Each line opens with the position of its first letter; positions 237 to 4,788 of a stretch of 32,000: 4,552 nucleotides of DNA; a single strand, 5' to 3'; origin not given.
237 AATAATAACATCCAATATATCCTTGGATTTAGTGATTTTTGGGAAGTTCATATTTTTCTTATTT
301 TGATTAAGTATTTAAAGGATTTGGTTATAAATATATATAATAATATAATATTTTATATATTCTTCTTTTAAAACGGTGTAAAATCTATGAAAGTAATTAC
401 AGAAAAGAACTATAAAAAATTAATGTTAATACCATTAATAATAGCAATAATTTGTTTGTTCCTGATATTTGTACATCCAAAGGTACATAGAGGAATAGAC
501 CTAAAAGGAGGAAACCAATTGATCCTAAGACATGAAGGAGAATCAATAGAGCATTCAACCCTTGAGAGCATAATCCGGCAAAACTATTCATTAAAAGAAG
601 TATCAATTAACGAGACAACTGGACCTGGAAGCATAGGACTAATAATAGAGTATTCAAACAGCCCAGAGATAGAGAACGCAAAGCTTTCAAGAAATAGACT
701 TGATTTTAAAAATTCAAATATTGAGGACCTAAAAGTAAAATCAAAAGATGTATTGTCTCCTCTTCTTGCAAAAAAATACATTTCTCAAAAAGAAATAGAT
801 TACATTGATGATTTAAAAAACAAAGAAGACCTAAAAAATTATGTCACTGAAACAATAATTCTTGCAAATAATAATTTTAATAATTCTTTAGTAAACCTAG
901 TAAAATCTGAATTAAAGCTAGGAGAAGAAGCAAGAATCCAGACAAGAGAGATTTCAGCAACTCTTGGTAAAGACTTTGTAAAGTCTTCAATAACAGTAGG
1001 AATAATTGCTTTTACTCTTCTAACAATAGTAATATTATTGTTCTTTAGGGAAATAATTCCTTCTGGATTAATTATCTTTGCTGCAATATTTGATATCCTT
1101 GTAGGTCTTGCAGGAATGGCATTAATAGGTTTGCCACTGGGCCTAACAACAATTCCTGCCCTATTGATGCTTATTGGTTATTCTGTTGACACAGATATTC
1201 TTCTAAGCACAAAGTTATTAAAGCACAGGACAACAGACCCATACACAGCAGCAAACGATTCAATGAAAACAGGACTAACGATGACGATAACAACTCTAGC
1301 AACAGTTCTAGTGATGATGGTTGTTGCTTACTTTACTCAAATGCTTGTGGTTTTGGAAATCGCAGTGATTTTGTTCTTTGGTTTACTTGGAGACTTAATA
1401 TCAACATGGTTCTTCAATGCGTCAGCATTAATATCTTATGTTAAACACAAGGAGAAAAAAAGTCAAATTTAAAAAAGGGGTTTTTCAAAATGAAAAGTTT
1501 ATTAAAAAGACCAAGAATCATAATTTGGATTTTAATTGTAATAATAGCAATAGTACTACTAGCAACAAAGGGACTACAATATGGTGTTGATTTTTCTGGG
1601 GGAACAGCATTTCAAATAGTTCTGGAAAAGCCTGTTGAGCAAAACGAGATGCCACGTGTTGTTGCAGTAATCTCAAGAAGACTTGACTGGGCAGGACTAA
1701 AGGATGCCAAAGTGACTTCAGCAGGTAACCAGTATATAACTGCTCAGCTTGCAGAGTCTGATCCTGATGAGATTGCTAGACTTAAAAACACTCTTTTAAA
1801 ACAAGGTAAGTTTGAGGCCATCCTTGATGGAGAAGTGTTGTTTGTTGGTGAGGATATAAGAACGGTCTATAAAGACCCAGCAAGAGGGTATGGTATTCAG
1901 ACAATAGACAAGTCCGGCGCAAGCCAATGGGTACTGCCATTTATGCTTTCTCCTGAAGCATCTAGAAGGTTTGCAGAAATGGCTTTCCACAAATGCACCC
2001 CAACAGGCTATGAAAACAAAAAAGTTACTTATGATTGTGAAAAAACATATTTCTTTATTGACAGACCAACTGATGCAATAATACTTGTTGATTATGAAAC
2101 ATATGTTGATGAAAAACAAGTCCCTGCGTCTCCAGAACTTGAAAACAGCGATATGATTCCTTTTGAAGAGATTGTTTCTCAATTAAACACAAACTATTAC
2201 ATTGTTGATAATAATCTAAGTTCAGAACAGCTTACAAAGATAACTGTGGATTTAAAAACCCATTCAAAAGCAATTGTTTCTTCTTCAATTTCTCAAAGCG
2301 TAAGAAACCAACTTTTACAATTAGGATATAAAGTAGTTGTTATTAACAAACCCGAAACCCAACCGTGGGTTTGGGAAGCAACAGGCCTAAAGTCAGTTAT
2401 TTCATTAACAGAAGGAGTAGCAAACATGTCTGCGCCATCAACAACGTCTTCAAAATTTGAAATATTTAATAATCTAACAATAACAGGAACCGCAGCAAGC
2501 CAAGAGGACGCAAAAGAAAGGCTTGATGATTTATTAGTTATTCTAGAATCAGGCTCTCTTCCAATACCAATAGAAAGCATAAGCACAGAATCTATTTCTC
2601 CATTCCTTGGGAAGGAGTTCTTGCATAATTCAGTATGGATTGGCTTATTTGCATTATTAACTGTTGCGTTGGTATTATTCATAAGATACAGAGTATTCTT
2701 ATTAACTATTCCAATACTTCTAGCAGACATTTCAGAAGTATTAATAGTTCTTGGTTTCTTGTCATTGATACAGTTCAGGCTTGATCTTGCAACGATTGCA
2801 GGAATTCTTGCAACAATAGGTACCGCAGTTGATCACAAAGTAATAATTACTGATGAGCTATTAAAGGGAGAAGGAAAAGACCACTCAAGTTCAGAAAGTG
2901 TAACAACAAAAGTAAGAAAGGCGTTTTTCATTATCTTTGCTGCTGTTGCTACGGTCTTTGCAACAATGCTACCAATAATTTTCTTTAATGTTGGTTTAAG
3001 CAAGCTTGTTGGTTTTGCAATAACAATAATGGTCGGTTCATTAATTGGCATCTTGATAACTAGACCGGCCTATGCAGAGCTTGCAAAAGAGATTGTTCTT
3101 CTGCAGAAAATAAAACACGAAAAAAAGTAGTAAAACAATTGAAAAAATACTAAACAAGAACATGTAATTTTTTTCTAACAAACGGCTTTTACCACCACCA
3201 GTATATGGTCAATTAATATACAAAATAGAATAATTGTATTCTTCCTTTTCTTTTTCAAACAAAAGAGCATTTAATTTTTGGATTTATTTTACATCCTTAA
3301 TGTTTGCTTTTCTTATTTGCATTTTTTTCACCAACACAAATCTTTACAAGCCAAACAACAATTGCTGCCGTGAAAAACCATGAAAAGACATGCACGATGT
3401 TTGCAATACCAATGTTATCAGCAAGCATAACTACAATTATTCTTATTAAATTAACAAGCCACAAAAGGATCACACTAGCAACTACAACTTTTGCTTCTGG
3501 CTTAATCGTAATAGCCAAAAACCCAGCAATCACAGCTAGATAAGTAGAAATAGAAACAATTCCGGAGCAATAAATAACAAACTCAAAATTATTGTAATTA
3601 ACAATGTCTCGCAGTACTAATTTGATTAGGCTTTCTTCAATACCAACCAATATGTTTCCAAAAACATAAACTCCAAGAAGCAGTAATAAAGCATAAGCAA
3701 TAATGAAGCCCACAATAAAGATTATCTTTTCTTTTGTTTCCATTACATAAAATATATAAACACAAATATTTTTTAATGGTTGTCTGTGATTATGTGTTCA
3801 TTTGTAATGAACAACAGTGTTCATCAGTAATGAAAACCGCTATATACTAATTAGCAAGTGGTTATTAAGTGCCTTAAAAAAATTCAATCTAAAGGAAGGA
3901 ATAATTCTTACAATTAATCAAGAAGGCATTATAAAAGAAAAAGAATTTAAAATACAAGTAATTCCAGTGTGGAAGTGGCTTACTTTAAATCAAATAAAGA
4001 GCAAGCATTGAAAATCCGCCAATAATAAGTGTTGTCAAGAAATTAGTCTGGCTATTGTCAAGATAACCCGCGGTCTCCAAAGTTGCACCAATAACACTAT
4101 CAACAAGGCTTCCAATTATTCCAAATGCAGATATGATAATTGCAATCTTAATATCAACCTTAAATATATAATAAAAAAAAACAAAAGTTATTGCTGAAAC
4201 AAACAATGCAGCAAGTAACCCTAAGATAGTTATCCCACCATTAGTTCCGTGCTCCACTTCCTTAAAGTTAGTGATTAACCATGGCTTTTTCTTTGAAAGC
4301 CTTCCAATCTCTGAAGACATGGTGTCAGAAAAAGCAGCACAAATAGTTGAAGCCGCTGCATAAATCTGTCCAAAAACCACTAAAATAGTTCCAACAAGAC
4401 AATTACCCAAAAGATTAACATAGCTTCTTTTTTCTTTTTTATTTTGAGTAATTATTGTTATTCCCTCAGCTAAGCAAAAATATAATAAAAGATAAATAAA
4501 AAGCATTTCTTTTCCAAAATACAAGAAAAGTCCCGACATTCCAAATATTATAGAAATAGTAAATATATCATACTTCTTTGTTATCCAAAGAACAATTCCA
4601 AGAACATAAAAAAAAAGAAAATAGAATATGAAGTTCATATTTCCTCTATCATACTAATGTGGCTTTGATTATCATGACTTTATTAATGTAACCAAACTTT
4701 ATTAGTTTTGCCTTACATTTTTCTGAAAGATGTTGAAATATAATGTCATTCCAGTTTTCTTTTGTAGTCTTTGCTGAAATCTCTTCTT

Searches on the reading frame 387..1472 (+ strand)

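Call 22: search_protein_families(library=pfam, max_evalue=0.01, proteins=[window:387-1472:+])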
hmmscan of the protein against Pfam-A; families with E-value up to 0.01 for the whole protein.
window:387-1472:+ (361 aa): 1 family
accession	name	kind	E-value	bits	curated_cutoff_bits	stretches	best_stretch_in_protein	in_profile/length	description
PF02355.23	SecD_SecF_C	-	3.9e-30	105.1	20.5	1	181-352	13-187/189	Protein export membrane protein SecD/SecF, C-terminal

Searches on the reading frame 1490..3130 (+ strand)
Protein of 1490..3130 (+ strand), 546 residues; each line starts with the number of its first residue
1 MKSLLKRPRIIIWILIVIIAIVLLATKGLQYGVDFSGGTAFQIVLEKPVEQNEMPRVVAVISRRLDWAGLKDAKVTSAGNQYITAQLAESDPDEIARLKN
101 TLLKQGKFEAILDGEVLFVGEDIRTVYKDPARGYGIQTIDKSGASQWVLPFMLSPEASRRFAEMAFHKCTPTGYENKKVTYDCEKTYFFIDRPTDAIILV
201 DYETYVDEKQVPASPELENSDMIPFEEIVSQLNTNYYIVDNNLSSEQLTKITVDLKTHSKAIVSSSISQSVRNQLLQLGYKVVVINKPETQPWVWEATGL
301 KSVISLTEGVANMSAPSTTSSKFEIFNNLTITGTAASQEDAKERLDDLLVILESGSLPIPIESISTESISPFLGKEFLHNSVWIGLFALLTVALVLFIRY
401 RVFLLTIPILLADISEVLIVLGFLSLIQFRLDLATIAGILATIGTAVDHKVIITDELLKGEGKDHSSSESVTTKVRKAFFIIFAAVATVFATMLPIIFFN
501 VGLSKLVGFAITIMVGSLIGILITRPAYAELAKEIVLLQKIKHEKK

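Call 22: search_protein_families(library=pfam, max_evalue=0.01, proteins=[window:1490-3130:+])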
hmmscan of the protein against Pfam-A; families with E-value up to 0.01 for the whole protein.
window:1490-3130:+ (546 aa): 4 families
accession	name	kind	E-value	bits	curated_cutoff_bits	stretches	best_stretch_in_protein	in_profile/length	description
PF02355.23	SecD_SecF_C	-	7e-18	65.1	20.5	1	361-522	13-173/189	Protein export membrane protein SecD/SecF, C-terminal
PF07549.19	Sec_GG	-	2.5e-07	30.4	20.3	1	22-49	1-28/28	SecD/SecF GG Motif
PF03176.21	MMPL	-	0.00037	20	20.5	1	382-525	146-292/333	MMPL family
PF21760.3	SecD_1st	-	0.002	17.9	27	1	56-107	3-52/60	Protein translocase subunit SecDF, P1 domain, N-terminal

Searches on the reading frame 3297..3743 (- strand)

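Call 22: search_protein_families(library=pfam, max_evalue=0.01, proteins=[window:3297-3743:-])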
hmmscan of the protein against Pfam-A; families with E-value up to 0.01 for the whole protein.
window:3297-3743:- (148 aa): 0 families

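Call 45: search_protein_families(library=ncbifam, max_evalue=0.01, proteins=[window:3297-3743:-])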
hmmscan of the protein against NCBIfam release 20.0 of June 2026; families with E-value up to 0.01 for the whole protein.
window:3297-3743:- (148 aa): 3 families
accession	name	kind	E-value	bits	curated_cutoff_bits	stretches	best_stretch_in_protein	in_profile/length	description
TIGR04178.1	exo_archaeo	signature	4.2e-06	27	23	1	58-132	6-90/97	exosortase/archaeosortase family protein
NF033505.2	paceosortase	exception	0.0056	16.8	80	1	8-134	14-144/167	pacearchaeosortase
TIGR04293.1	archaeo_artF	exception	0.0058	16.6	150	0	8-139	11-154/166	archaeosortase family protein ArtF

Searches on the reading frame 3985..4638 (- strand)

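Call 22: search_protein_families(library=pfam, max_evalue=0.01, proteins=[window:3985-4638:-])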
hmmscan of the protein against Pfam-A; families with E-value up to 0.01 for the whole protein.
window:3985-4638:- (217 aa): 1 family
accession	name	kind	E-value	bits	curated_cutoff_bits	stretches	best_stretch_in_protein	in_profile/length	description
PF01940.21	DUF92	-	1.7e-36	126.3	27.5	1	14-206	7-250/251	Integral membrane protein DUF92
